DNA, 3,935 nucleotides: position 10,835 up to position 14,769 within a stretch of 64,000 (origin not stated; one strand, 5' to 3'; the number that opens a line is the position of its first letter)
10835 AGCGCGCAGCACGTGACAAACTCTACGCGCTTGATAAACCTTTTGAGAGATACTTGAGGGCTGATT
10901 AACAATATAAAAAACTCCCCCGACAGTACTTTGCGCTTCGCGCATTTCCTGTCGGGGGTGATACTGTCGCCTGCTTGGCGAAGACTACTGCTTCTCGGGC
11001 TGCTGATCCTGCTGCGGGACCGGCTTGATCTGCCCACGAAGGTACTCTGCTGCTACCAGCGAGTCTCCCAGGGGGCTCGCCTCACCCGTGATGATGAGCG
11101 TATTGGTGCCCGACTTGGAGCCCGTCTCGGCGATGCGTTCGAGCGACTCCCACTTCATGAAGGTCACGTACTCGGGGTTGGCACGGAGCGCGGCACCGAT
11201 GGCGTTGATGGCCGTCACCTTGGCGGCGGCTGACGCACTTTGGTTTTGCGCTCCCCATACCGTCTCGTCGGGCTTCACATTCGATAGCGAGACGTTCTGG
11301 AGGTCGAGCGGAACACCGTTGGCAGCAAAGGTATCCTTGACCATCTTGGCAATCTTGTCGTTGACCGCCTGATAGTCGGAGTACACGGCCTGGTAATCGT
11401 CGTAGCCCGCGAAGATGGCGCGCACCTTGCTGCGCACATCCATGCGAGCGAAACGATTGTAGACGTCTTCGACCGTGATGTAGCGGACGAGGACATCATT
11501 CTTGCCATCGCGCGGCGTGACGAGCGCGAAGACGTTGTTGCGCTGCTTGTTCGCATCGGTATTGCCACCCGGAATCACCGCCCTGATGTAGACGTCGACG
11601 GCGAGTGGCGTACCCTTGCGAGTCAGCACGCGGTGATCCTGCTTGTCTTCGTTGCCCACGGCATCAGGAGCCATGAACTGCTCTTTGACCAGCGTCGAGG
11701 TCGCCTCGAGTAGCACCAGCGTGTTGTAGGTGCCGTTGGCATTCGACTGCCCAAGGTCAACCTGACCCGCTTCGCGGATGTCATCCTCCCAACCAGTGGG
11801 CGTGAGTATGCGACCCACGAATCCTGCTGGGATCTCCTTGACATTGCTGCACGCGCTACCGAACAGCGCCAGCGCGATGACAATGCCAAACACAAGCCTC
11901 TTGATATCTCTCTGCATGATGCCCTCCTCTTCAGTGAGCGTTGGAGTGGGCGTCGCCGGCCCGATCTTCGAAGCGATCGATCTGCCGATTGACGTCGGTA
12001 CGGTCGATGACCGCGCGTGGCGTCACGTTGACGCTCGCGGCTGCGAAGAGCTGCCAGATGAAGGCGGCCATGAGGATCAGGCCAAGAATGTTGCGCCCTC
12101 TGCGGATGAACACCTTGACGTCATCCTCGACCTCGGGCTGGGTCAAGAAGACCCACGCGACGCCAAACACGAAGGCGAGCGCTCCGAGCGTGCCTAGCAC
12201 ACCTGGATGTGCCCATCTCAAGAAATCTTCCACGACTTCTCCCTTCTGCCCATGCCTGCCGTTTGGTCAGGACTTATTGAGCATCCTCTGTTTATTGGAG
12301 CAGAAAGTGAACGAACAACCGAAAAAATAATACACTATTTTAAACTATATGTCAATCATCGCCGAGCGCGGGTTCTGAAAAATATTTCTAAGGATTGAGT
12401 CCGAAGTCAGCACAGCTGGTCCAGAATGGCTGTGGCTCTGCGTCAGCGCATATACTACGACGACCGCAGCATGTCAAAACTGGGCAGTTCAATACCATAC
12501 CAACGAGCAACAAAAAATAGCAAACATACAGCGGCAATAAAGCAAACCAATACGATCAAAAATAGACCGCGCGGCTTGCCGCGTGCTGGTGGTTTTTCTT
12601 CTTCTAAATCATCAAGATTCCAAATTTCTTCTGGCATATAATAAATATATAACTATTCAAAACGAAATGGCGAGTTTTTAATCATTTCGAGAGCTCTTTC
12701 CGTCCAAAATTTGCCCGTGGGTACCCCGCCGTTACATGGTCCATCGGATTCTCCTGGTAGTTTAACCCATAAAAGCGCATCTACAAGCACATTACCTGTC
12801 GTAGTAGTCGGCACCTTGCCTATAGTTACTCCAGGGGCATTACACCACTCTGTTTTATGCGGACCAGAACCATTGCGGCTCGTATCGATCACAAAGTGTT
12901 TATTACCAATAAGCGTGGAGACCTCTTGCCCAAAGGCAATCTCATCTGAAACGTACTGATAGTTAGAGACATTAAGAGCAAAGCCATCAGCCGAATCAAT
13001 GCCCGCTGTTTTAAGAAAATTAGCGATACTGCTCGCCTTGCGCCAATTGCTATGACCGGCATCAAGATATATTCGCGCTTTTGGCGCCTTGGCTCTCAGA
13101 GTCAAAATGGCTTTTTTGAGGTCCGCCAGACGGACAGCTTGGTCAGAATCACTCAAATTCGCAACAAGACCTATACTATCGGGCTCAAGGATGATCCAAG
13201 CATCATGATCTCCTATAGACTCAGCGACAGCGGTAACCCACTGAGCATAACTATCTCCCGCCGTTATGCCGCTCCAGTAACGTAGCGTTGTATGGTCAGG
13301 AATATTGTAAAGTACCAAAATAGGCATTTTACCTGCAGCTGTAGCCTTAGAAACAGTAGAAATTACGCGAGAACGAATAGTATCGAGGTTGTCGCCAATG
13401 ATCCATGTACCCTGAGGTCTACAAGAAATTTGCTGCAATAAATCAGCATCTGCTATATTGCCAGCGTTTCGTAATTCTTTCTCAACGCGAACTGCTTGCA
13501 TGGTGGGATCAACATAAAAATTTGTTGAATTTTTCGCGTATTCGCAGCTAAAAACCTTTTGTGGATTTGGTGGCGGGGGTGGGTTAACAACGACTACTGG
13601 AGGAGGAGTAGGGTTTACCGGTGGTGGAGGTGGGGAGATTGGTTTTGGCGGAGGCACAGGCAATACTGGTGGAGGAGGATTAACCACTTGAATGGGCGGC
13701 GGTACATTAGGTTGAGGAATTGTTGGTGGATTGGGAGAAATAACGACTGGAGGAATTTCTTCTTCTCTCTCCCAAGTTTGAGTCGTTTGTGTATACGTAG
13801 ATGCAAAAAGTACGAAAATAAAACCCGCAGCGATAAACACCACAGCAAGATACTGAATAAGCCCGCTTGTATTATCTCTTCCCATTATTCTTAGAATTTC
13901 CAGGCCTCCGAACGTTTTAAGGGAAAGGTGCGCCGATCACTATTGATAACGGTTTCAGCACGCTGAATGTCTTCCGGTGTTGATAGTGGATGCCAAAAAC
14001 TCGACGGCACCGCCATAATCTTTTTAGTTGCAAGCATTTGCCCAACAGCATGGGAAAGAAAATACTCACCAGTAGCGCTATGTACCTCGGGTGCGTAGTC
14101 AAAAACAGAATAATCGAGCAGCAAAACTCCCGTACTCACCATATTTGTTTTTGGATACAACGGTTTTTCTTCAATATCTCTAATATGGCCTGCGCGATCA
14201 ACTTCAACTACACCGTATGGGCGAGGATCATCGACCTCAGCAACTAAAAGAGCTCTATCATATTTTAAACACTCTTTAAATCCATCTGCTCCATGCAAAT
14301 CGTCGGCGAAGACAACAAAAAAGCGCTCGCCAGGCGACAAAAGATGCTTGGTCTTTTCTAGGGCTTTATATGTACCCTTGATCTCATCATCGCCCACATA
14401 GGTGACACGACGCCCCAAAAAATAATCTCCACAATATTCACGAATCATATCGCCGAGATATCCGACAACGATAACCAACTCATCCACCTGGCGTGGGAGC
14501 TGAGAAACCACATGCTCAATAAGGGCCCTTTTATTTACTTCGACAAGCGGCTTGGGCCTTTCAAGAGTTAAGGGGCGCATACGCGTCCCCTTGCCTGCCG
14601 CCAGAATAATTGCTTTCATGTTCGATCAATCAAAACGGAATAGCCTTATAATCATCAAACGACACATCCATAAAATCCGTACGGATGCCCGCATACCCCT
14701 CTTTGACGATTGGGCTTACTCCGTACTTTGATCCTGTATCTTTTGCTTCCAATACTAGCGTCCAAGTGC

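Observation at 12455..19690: Seven-gene synthase-dependent exopolysaccharide operon combining a PgaC/HasA-like synthase, a PgaB-like deacetylase, a sugar dehydrogenase and a GH6 glycanase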

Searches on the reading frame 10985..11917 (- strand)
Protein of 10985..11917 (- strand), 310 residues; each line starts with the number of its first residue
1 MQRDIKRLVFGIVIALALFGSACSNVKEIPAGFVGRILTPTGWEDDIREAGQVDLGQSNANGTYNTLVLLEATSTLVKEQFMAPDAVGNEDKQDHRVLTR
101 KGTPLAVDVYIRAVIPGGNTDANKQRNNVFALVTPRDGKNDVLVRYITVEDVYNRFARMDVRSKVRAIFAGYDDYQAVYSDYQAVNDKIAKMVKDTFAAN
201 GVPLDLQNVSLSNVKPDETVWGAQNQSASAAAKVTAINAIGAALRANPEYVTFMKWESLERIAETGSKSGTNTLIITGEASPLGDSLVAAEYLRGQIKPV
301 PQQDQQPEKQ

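Call 42: search_protein_families(library=ncbifam, proteins=[window:10985-11917:-], max_evalue=0.001)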
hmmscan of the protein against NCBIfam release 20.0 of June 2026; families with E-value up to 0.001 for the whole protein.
window:10985-11917:- (310 aa): 0 families

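Call 93: search_protein_families(library=pfam, proteins=[window:10985-11917:-], max_evalue=0.01)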
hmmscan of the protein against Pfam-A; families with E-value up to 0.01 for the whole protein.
window:10985-11917:- (310 aa): 1 family
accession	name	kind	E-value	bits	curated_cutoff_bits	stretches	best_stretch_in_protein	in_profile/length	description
PF01145.31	Band_7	-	9.2e-06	26.3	23.6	1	95-232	50-163/176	SPFH domain / Band 7 family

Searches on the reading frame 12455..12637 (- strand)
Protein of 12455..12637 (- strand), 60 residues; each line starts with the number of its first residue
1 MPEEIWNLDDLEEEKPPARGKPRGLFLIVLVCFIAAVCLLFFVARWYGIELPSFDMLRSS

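Call 5: search_protein_families(library=ncbifam, proteins=[window:12455-12637:-], max_evalue=0.01)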
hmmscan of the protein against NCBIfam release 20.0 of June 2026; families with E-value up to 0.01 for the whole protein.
window:12455-12637:- (60 aa): 0 families

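Call 19: search_protein_families(library=pfam, proteins=[window:12455-12637:-], max_evalue=10)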
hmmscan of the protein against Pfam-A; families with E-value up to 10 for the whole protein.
window:12455-12637:- (60 aa): 1 family
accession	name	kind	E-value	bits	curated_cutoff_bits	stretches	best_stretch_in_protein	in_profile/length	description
PF23778.1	Phage_holin_2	-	0.035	14.8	32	1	20-58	26-64/92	Putative phage holin family 2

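Call 88: search_protein_families(library=padloc, proteins=[window:12455-12637:-], max_evalue=0.01)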
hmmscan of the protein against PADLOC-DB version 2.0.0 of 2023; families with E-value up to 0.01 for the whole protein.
window:12455-12637:- (60 aa): 0 families
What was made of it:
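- Tried and rejected: Nothing was found (call 88).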

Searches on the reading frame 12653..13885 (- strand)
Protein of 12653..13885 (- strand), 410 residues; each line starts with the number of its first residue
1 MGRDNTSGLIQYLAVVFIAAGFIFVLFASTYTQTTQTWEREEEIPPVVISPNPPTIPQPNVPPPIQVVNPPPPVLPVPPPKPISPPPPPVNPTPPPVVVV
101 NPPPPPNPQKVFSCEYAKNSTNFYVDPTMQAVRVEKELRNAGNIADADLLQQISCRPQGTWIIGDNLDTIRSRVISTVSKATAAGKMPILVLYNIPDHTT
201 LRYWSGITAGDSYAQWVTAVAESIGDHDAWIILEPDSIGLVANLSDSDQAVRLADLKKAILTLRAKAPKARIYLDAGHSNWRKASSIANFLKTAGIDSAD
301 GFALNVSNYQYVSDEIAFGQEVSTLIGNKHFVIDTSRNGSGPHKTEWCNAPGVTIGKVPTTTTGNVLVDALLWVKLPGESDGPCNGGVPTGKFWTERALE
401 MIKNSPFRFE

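Call 4: search_protein_families(library=pfam, proteins=[window:12653-13885:-], max_evalue=0.01)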
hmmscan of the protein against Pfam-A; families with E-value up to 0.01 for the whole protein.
window:12653-13885:- (410 aa): 1 family
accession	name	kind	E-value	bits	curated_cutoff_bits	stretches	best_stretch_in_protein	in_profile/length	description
PF01341.22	Glyco_hydro_6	-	4.4e-50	171.7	27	1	144-386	12-299/305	Glycosyl hydrolases family 6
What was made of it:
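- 12653..13885 (-): Membrane-anchored GH6 (410 aa) with an N-terminal TM segment, a linker that is 49% proline, and a GH6 domain. The catalytic acid (EPD), DAGHS and PGESDG are kept, but the family's P-x-R-D-C-G is replaced by P-D-H-T-T-L, so the putative base Asp is lost. Lineage-specific accessory. Pfam GH6 at 171.7 bits (call 4).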

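Call 5: search_protein_families(library=ncbifam, proteins=[window:12653-13885:-], max_evalue=0.01)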
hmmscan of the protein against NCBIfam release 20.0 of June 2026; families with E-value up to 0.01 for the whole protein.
window:12653-13885:- (410 aa): 0 families

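Call 8: search_solved_structures(query=window:12653-13885:-, max_evalue=0.001, show_alignments=2)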
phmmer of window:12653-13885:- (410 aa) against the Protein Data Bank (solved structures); distinct sequences matched with E-value up to 0.001: 46.
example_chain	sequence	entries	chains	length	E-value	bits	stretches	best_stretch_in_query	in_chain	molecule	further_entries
1tml_A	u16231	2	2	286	1.6e-56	194.8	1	119-401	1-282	ENDO-1,4-BETA-D-GLUCANASE | ENDOGLUCANASE E-2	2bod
6fao_A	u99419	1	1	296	1.8e-56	194.7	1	122-401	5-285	Glycoside hydrolase family 6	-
1up0_A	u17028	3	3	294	2.2e-56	194.4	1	122-404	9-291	PUTATIVE CELLULASE CEL6 | CELA1 PROTEIN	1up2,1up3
1uoz_A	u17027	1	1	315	2.7e-56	194.1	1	122-404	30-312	PUTATIVE CELLULASE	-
2boe_X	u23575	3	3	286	3.2e-55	190.5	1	119-401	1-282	ENDOGLUCANASE E-2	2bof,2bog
3rpt_X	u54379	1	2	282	8.4e-44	152.9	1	122-401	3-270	Endoglucanase E-2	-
3ru8_X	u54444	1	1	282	4.3e-42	147.3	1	122-401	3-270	Epitope Scaffold 2bodx43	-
5jx5_A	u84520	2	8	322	1.7e-23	86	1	183-384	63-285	Glucanase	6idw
4a05_A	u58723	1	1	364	3.5e-16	61.9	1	159-385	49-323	CELLOBIOHYDROLASE FAMILY 6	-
4i5r_A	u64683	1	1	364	2e-15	59.4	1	206-389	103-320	Chimeric cel6A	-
4i5u_A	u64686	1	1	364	1.2e-14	56.9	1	206-389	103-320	Chimeric cel6A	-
1dys_A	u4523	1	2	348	1.6e-14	56.5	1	174-403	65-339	ENDOGLUCANASE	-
8wxc_A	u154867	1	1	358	1.2e-13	53.6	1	175-389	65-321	Glucanase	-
8wyv_A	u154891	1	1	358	1.3e-13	53.4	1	175-389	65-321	Glucanase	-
8wx6_A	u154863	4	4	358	1.8e-13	53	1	175-389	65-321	Glucanase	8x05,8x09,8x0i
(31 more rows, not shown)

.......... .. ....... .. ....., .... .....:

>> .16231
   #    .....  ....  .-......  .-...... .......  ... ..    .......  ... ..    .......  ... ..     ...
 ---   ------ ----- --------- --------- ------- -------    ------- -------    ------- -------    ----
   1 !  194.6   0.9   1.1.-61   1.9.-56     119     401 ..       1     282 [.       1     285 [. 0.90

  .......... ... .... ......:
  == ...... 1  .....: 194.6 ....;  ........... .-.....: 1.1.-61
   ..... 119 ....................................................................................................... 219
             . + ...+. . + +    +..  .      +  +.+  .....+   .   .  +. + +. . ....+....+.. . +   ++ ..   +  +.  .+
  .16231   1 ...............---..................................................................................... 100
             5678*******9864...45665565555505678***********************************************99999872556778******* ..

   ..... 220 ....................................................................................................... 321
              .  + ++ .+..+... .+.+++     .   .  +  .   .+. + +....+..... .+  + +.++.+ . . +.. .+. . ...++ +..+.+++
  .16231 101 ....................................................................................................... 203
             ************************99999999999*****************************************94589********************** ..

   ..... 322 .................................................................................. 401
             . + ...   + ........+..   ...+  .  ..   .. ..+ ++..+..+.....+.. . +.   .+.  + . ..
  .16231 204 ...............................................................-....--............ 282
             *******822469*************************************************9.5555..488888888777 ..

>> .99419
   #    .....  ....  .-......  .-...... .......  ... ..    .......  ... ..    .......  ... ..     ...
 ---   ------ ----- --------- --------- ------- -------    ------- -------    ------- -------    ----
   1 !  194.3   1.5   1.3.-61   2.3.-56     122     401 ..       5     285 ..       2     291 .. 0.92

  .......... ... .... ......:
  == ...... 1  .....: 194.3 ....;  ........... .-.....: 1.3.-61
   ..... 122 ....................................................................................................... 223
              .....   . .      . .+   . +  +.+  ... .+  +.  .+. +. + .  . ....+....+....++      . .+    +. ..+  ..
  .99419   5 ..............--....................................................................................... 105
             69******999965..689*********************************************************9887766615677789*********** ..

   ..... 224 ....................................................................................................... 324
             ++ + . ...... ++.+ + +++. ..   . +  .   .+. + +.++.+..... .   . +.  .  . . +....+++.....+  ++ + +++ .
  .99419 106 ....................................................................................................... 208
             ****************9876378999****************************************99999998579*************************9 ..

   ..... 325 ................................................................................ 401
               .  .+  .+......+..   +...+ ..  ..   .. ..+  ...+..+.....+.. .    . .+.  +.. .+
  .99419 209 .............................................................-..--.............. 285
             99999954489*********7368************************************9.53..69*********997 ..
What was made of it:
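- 12653..13885 (-): PDB matches are T. fusca E2 and M. tuberculosis CelA1 at about 195 bits (call 8).
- On Glycoside hydrolase family 6: T. fusca E2 and M. tuberculosis CelA1 score about 195 bits (call 8).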

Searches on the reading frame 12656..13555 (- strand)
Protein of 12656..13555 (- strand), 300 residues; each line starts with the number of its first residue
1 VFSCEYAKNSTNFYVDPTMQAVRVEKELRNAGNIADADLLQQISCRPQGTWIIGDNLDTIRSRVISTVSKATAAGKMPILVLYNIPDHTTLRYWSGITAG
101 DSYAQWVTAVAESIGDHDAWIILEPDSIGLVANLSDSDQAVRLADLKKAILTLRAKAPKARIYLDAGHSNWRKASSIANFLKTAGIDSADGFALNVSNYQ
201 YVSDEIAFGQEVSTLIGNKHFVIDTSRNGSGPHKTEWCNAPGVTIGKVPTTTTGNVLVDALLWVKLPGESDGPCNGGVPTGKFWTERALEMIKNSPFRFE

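Call 25: find_related_loci(query=window:12656-13555:-, collection=metagenome_contigs, flank=10000)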
Query seq(300 aa) (300 aa) in metagenome_contigs; peptide patterns used: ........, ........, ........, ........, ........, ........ (x = any residue, [..] = any of these).
219 stretches matched a pattern; 138 encode a relative of the query (tblastn E <= 1e-3); the best 80 are kept; 80 distinct loci.
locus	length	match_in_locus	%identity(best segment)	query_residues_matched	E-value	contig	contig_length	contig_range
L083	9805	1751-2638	70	2-297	8e-146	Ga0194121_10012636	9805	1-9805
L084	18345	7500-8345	43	13-297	2e-70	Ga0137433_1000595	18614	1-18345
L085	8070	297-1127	45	13-295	2e-70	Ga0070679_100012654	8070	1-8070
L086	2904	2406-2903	64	2-167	2e-70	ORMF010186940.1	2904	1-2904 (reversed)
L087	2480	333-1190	43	13-295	4e-69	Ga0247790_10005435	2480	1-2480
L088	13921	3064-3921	42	13-295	8e-66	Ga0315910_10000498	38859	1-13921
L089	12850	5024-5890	42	13-295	2e-65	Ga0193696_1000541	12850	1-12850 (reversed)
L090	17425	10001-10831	40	13-292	2e-63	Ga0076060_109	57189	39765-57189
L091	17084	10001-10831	40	13-292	2e-63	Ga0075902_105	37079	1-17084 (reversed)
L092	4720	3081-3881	41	12-297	7e-62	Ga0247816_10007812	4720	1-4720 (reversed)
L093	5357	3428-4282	41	24-300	8e-62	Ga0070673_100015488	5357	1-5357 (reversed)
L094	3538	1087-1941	41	24-300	7e-62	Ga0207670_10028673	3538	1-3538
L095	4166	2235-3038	41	35-295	9e-61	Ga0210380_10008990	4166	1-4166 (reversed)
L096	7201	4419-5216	42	11-295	3e-60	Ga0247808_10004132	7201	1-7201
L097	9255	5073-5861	42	40-295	2e-60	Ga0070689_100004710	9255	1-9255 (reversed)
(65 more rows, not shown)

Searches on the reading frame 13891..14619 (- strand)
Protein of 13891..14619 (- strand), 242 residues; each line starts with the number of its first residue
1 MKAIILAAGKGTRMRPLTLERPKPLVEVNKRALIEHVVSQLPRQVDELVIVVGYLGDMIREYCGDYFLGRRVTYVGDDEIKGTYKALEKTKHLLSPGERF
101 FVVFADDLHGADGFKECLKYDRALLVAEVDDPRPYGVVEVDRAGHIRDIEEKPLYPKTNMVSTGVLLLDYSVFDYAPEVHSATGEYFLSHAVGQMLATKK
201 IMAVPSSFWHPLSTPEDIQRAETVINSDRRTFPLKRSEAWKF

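Call 4: search_protein_families(library=pfam, proteins=[window:13891-14619:-], max_evalue=0.01)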
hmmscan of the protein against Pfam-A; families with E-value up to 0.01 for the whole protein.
window:13891-14619:- (242 aa): 3 families
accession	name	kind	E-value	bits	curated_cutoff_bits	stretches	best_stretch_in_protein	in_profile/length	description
PF00483.29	NTP_transferase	-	1e-29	104.3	21.2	1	2-217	1-234/245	Nucleotidyl transferase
PF12804.13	NTP_transf_3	-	4.9e-13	50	27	1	3-106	1-95/160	MobA-like NTP transferase domain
PF01128.25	IspD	-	9.4e-05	22.7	27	1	2-53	2-52/221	2-C-methyl-D-erythritol 4-phosphate cytidylyltransferase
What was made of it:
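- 13891..14619 (-): Cytoplasmic sugar-1-phosphate nucleotidyltransferase (242 aa), resembling the archaeal GlmU N-terminal domain and AglF. It is a lineage-specific accessory and a functional analogue of HasC. Pfam NTP_transferase (call 4).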

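Call 5: search_protein_families(library=ncbifam, proteins=[window:13891-14619:-], max_evalue=0.01)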
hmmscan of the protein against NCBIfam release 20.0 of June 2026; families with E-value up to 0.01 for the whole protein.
window:13891-14619:- (242 aa): 39 families (the best 25 are shown)
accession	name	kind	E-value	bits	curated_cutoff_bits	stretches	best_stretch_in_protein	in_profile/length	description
TIGR03992.1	Arch_glmU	subfamily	3.4e-48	164.5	292.1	1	1-224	1-226/393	bifunctional sugar-1-phosphate nucleotidylyltransferase/acetyltransferase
NF041313.1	UDPGP_AglF_Halo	equivalog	2.4e-42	145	400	1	1-223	1-232/234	UTP--glucose-1-phosphate uridylyltransferase AglF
NF041173.1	Sug_nt_acttase_Thmprot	equivalog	6.5e-34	117.5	600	1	1-223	1-225/405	bifunctional sugar-1-phosphate nucleotidylyltransferase/acetyltransferase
TIGR01208.1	rmlA_long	equivalog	1.1e-25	90.3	320.25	1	2-225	1-234/353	glucose-1-phosphate thymidylyltransferase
NF052502.1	man1P_GTase_Rv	exception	7.1e-24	84.3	440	1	2-221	2-226/352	mannose-1-phosphate guanylyltransferase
NF049965.1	GlMnHpPGnyltfHddC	equivalog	6.2e-23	81.6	300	1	1-202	1-201/221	D-glycero-D-manno-heptose 1-phosphate guanosyltransferase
NF045761.1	NAMPUrTaseMurU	equivalog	2.1e-22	80.1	250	1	1-112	1-113/226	N-acetylmuramate alpha-1-phosphate uridylyltransferase MurU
TIGR02623.1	G1P_cyt_trans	equivalog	1.7e-19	70.3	300.25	2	1-69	1-70/255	glucose-1-phosphate cytidylyltransferase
TIGR01173.1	glmU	equivalog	1.5e-17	63.6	366.85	1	1-199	1-206/452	bifunctional UDP-N-acetylglucosamine diphosphorylase/glucosamine-1-phosphate N-acetyltransferase GlmU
TIGR01207.1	rmlA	equivalog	1.1e-16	60.8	360.65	1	2-196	1-204/286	glucose-1-phosphate thymidylyltransferase RfbA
NF041135.1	IPPtranDIPPsyn_Thcocales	equivalog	2.5e-15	56.4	580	1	1-225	1-217/419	bifunctional L-myo-inositol-1-phosphate cytidylyltransferase/CDP-L-myo-inositol myo-inositolphosphotransferase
NF010934.1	PRK14354.1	equivalog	4.7e-15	55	450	1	3-201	2-208/447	bifunctional UDP-N-acetylglucosamine diphosphorylase/glucosamine-1-phosphate N-acetyltransferase GlmU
NF012024.0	PRK15480.1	equivalog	1.8e-13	50.2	588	1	2-185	5-197/292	glucose-1-phosphate thymidylyltransferase RfbA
NF045697.1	MurNAcPUrMurU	equivalog_domain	3.5e-13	49.5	370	1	4-65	1-63/229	N-acetylmuramate alpha-1-phosphate uridylyltransferase MurU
NF010933.0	PRK14353.1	equivalog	6.6e-13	48.1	505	1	2-200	7-214/453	bifunctional UDP-N-acetylglucosamine diphosphorylase/glucosamine-1-phosphate N-acetyltransferase GlmU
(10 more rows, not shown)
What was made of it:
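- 13891..14619 (-): NCBIfam gives Arch_glmU 164 bits and AglF 145 bits (call 5).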
